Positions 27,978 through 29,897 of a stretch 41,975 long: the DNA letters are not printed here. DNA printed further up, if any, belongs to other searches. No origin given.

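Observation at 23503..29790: AT-rich five-gene cargo block inside the serine-recombinase element: candidate undescribed defence-type locus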

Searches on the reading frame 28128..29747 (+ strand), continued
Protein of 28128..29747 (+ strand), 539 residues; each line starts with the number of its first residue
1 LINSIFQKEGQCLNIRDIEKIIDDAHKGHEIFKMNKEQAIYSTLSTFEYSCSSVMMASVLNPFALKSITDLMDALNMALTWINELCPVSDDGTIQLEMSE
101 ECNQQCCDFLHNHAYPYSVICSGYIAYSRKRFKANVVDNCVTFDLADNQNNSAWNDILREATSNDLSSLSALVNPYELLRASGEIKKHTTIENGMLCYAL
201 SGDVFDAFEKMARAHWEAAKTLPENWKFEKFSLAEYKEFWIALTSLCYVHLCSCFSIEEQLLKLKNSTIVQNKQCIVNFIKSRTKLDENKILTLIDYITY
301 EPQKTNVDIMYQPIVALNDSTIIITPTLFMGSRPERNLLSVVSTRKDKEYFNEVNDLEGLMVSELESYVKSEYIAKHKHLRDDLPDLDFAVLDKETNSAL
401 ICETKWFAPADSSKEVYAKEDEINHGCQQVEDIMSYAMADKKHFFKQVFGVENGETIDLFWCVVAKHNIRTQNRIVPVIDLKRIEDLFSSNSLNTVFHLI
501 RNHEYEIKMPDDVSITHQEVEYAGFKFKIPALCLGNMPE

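Call 41: fold_search(model_id=the predicted structure, library=pdb)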
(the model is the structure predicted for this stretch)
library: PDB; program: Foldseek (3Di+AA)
matches with E <= 10: 116; with E <= 0.001: 0
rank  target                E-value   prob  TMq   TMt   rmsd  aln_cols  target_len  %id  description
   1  9dou_A                5.3e-01  0.54  0.15  0.10   7.7       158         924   14  Taeniopygia guttata R2 retrotransposon (R2Tg) initiating target-primed reverse transcription (released 2025-05-21)
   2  2fuq_A                1.0e+00  0.06  0.11  0.08  16.0       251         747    8  Crystal Structure of Heparinase II (released 2006-04-18)
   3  5t1a                  1.3e+00  0.02  0.09  0.10  25.4       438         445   10  Structure of CC Chemokine Receptor 2 with Orthosteric and Allosteric Antagonists (released 2016-12-14)
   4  3oe0_A                1.3e+00  0.06  0.11  0.13  19.9       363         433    8  Crystal structure of the CXCR4 chemokine receptor in complex with a cyclic peptide antagonist CVX15 (released 2010-10-27)
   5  8gy8_A                1.4e+00  0.05  0.15  0.19  20.3       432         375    9  The structure of Bax1 from Pyrococcus furiosus (released 2023-09-27)
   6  8gh6_A                1.5e+00  0.09  0.16  0.11  14.1       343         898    7  Bombyx mori R2 retrotransposon initiating target-primed reverse transcription (released 2023-04-05)
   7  7rmi_R                1.8e+00  0.02  0.08  0.13  22.0       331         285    9  SP6-11 biased agonist bound to active human neurokinin 1 receptor in complex with miniGs/q70 (released 2021-11-03)
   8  3age_A                2.0e+00  0.02  0.11  0.12  16.5       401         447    9  Crystal structure of Mglu in its L-glutamate binding form in the presence of 4.3M NaCl (released 2011-04-13)
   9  7o7f_C                2.1e+00  0.02  0.09  0.14  20.6       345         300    8  Structural basis of the activation of the CC chemokine receptor 5 by a chemokine agonist (released 2021-06-30)
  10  8h0q_R                2.6e+00  0.02  0.10  0.14  21.4       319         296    8  Structure of the GRP14-27-GRPR-Gq complex (released 2023-08-09)
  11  4f3v_B                2.6e+00  0.02  0.09  0.13  20.3       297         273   10  Crystal structure of N-terminal domain of EccA1 ATPase from ESX-1 secretion system of Mycobacterium tuberculosis (released 2012-06-06)
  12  5zkq_B                2.6e+00  0.02  0.11  0.13  21.7       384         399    9  Crystal structure of the human platelet-activating factor receptor in complex with ABT-491 (released 2018-06-20)
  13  7c1c_D                2.7e+00  0.04  0.13  0.14  22.4       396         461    9  Crystal structure of FumaraseC from Mannheimia succiniciproducens (released 2021-05-05)
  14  9jj3_A                2.7e+00  0.02  0.11  0.16  20.4       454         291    9  Cryo-EM structure of human ZnT4 D150N/D281N (released 2025-06-04)
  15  5mv0_D                2.9e+00  0.07  0.09  0.20  15.0       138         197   14  Structure of an N-terminal domain of a reptarenavirus L protein (released 2017-05-17)
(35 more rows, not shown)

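Call 45: find_encoding_contigs(protein=P0021, flank=10000, max_places=2)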
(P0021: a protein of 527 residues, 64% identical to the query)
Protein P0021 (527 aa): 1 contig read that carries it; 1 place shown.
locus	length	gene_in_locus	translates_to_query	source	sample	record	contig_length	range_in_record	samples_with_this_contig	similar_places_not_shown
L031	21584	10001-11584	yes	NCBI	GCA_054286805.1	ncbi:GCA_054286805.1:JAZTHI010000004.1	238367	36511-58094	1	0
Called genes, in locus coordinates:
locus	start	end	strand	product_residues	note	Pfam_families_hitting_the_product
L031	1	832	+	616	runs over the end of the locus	PF01209:Ubie_methyltran (faint), PF14397:ATPgrasp_ST (faint), PF02655:ATP-grasp_3, PF13847:Methyltransf_31, PF08241:Methyltransf_11, PF08242:Methyltransf_12, PF13649:Methyltransf_25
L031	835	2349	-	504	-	PF00805:Pentapeptide (faint), PF13576:Pentapeptide_3 (faint), PF13599:Pentapeptide_4 (faint)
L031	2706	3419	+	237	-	PF13676:TIR_2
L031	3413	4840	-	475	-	PF13289:SIR2_2, PF18185:STALD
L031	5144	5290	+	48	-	-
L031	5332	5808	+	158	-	PF08867:FRG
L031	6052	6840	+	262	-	PF08878:HamA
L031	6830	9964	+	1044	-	PF00270:DEAD, PF04851:ResIII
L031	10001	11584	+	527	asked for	-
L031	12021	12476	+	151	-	PF01797:Y1_Tnp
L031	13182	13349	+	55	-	-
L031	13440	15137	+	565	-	PF00239:Resolvase, PF07508:Recombinase, PF13408:Zn_ribbon_recom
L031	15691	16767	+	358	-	PF13271:DUF4062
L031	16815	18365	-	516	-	PF00239:Resolvase, PF07508:Recombinase, PF13408:Zn_ribbon_recom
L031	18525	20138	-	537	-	PF00512:HisKA, PF02518:HATPase_c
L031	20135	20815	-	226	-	PF00072:Response_reg, PF00486:Trans_reg_C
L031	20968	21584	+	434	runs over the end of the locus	-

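Call 48: find_related_loci(query=A1, collection=viral_contigs, flank=8000)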
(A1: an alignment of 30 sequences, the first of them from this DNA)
Query A1 (527 aa) in viral_contigs; peptide patterns used: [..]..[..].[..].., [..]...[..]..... (x = any residue, [..] = any of these).
150 stretches matched a pattern; 4 encode a relative of the query (tblastn E <= 1e-3); 4 distinct loci.
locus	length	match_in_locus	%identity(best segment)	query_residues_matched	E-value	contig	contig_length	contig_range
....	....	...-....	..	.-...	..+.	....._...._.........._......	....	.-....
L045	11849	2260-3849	52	1-527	0e+0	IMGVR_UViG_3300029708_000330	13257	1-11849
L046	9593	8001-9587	52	1-526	0e+0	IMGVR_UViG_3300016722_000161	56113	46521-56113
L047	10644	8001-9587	52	1-526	0e+0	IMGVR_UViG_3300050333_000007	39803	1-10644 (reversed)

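Call 55: search_protein_representatives(alignment_id=A1)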
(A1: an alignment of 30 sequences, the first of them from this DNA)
Query: 30 sequences, 527 profile positions. Proteins with E-value up to 0.001 (for the whole library): 1228; up to 1e-10: 766; up to 1e-30: 166. The best 150 are listed.
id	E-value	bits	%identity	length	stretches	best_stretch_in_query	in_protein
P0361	1.0e-230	783.4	-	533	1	1-525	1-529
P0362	6.3e-189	645.5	-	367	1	157-523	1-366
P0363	3.8e-184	629.7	-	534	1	2-522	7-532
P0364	2.9e-169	580.6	-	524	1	3-521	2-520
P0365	1.2e-161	555.4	-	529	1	2-520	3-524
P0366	3.0e-150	517.8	-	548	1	3-525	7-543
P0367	1.1e-141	489.5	-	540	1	2-520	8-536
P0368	1.8e-140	485.5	-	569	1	3-524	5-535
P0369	2.4e-131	455.5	-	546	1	2-522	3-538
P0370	7.6e-129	447.2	-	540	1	2-523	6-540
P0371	2.1e-127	442.4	-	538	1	2-523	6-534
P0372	3.2e-118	412.1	-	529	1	2-523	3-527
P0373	3.0e-115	402.3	-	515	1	17-520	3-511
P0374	1.0e-114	400.6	-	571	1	1-525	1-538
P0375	1.5e-114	400.0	-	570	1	2-520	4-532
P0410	2.2e-65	237.8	-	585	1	4-524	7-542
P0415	8.0e-56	206.2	-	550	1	2-514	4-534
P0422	2.1e-47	178.4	-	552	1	2-516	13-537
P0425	1.2e-46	176.0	-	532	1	2-521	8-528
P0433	7.1e-43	163.5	-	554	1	5-519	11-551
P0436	7.7e-42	160.1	-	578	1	3-520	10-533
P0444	1.3e-39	152.7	-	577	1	3-520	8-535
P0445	2.3e-39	151.9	-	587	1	2-519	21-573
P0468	2.4e-36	141.9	-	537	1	2-493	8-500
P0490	1.1e-34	136.5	-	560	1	3-515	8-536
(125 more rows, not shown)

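Call 57: search_protein_families(library=padloc, alignment_id=A3, max_evalue=0.01)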
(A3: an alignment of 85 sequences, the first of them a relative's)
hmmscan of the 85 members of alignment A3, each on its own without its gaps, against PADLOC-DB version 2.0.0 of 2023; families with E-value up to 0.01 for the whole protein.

A. member 1, P0361 (533 aa): 0 families

B. families by the number of members that match (of 85 scanned): 8 families
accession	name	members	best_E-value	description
PDLC04917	PDC-S12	11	2.1e-08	-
PDLC00833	E1-E2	5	2.1e-08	E1-E2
PDLC00865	E2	5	3e-06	E2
PDLC00872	E2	4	4.2e-06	E2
PDLC00774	Cyclase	1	8.3e-05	oligonucleotide-cyclase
PDLC02906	NERD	1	0.0012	Viperin-associated NERD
PDLC00871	E2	1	0.0014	E2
PDLC01971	CARF_m1--CARF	1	0.0076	-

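Call 58: search_protein_families(library=pfam, alignment_id=A3, max_evalue=0.01)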
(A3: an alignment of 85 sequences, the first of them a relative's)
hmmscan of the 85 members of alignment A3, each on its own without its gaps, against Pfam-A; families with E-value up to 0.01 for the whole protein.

A. member 1, P0361 (533 aa): 0 families

B. families by the number of members that match (of 85 scanned): 9 families
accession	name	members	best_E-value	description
PF02810.21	SEC-C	7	2.4e-10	SEC-C motif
PF03008.20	DUF234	3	0.0047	Archaea bacterial proteins of unknown function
PF00634.23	BRCA2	1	0.0023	BRCA2 repeat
PF20247.3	DUF6602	1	0.0048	Domain of unknown function (DUF6602)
PF14082.12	SduA_C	1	0.0056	Shedu protein SduA, C-terminal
PF05134.19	T2SSL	1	0.0057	Type II secretion system (T2SS), protein L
PF22122.2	InlK_D2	1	0.0058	Internalin K domain D2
PF03887.19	YfbU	1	0.0079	YfbU domain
PF11119.13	DUF2633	1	0.0083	Protein of unknown function (DUF2633)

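Call 60: search_protein_families(library=padloc, proteins=[P0445, P0433, P0490, P0410, P0425, P0436, P0422, P0468, P0415, P0444], max_evalue=0.1)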
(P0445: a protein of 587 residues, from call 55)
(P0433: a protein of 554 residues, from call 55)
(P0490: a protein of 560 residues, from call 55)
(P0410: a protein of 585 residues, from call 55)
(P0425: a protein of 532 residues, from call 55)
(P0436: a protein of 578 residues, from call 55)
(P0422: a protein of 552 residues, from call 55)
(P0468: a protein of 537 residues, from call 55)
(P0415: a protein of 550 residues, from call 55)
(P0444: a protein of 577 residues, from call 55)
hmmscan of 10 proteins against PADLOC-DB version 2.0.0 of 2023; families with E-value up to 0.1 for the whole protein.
P0445 (587 aa): 0 families

P0433 (554 aa): 0 families

P0490 (560 aa): 0 families

P0410 (585 aa): 0 families

P0425 (532 aa): 0 families

P0436 (578 aa): 6 families
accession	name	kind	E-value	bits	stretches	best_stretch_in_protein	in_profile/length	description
PDLC04917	PDC-S12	-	8e-06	23.9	1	526-576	164-216/218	-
PDLC00865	E2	-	3.2e-05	21.4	1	556-578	168-190/219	E2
PDLC00833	E1-E2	-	0.00063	17.3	1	556-577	170-191/222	E1-E2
PDLC00872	E2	-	0.00068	17.2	1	559-576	169-186/216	E2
PDLC01971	CARF_m1--CARF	-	0.0076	14.4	1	309-360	48-98/156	-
PDLC00861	E2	-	0.028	11.9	1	557-577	175-195/232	E2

P0422 (552 aa): 0 families

P0468 (537 aa): 0 families

P0415 (550 aa): 0 families

P0444 (577 aa): 0 families

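Call 62: search_dna_similar(query=window:28164-29747:+, collection=plasmids, mode=protein, max_evalue=0.001, max_rows=25)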
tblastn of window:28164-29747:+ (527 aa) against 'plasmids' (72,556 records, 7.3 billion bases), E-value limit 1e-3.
Records with a match: 1; places in all: 1; records where one place covers at least 80% of the query: 0.
Best place of each record, by identity: <60% 1.
By first word of the organism name: Bacillus 1.
By predicted mobility (MOB-suite, as given by PLSDB): non-mobilizable 1.
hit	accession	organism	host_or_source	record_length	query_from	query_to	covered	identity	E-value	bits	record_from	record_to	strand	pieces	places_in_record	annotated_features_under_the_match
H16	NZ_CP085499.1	Bacillus cereus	coffee,cell culture,root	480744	210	438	43%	23.2%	8e-8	63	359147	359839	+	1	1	hypothetical protein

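Call 72: search_protein_families(library=padloc, alignment_id=A4, max_evalue=0.00001)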
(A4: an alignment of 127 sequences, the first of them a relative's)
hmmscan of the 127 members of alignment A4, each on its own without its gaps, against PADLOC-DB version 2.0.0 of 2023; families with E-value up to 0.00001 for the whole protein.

A. member 1, L010:2336-3274:+ (312 aa): 62 families (the best 25 are shown)
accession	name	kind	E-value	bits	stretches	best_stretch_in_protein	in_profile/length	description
PDLC03272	MTase_II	-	4.3e-103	343.6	1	1-312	74-390/407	Type II methyltransferase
PDLC03378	MTase_II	-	3.2e-70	235.1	1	2-311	3-329/344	Type II methyltransferase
PDLC03361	MTase_II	-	8.6e-60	200.8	1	6-309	91-434/455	Type II methyltransferase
PDLC03234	MTase_II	-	2.5e-58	196.1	1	6-189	9-192/375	Type II methyltransferase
PDLC00026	DruM2|DruM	-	4e-57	192.3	1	6-311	9-317/336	DNA cytosine methylase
PDLC03217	MTase_II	-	2.3e-56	189.6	2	3-173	23-193/703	Type II methyltransferase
PDLC02653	DrmMII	-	1.9e-55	186.1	1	6-311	9-312/333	DrmMII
PDLC03326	MTase_II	-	3.3e-54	182.6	1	6-182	9-194/412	Type II methyltransferase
PDLC00027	DruM2|DruM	-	3e-48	163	1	2-179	12-186/361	DNA cytosine methylase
PDLC03716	oMTase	-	1.6e-47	160.4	1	2-312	39-339/349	orphan methyltransferase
PDLC00033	DruM2|DruM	-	2.4e-47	160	1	3-168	23-195/368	DNA cytosine methylase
PDLC03242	MTase_II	-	4.8e-45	152.2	1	6-305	105-392/409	Type II methyltransferase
PDLC03307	MTase_II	-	7.6e-44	148.5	2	6-128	5-126/382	Type II methyltransferase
PDLC00031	DruM2|DruM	-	6.3e-42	142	1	2-178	12-185/361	DNA cytosine methylase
PDLC03734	oMTase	-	1e-41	141.4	1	2-164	4-169/444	orphan methyltransferase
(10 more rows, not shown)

B. families by the number of members that match (of 127 scanned): 378 families (the first 25 are shown)
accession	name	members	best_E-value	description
PDLC04135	mad3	7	4.9e-30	mads_3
PDLC04140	mad8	6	7.9e-12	mads_8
PDLC04134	mad2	5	1.6e-28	mads_2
PDLC02980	AriA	5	5.7e-20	-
PDLC02335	AbiLi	4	5.4e-52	AbiLi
PDLC03044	REase_I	3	0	Type I restriction enzyme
PDLC03040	REase_I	3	7e-117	Type I restriction enzyme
PDLC03048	REase_I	3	1.4e-62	Type I restriction enzyme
PDLC03046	REase_I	3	1e-31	Type I restriction enzyme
PDLC03045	REase_I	3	9.9e-20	Type I restriction enzyme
PDLC02979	AriA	3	2.7e-15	-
PDLC04176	HEC-01A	3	2e-09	-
PDLC04182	HEC-01A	3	1e-08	-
PDLC03032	MTase_I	2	1.8e-202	Type I methyltransferase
PDLC03041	REase_I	2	4.9e-104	Type I restriction enzyme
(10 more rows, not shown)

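Call 73: search_protein_families(library=pfam, alignment_id=A4, max_evalue=0.00001)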
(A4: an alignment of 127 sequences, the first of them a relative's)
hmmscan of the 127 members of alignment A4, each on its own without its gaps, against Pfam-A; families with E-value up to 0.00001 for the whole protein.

A. member 1, L010:2336-3274:+ (312 aa): 1 family
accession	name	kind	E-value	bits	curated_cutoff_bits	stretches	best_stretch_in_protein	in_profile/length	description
PF00145.23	DNA_methylase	-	1.5e-88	297.8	22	1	3-310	2-324/324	C-5 cytosine-specific DNA methylase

B. families by the number of members that match (of 127 scanned): 156 families (the first 25 are shown)
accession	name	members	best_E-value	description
PF00005.33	ABC_tran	5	1.6e-32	ABC transporter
PF13304.12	AAA_21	5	1.3e-19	AAA domain, putative AbiEii toxin, Type IV TA system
PF10609.15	ParA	4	2.9e-88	NUBPL iron-transfer P-loop NTPase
PF01656.29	CbiA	4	2.7e-23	CobQ/CobB/MinD/ParA nucleotide binding domain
PF02463.25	SMC_N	4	1.1e-07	RecF/RecN/SMC N terminal domain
PF13614.12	AAA_31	3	5.4e-56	AAA domain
PF22679.2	T1R_D3-like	3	3.2e-34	Type I restriction enzyme subunit R domain 3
PF04851.21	ResIII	3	6.7e-23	Type III restriction enzyme, res subunit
PF13175.12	AAA_15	3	2e-14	AAA ATPase domain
PF00037.32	Fer4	3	1.3e-12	4Fe-4S binding domain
PF13847.12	Methyltransf_31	3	7.3e-12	Methyltransferase domain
PF12838.12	Fer4_7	3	3.1e-10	4Fe-4S dicluster domain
PF14697.11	Fer4_21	3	2e-09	4Fe-4S dicluster domain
PF12837.12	Fer4_6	3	1.2e-08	4Fe-4S binding domain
PF13237.11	Fer4_10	3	2.6e-08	4Fe-4S dicluster domain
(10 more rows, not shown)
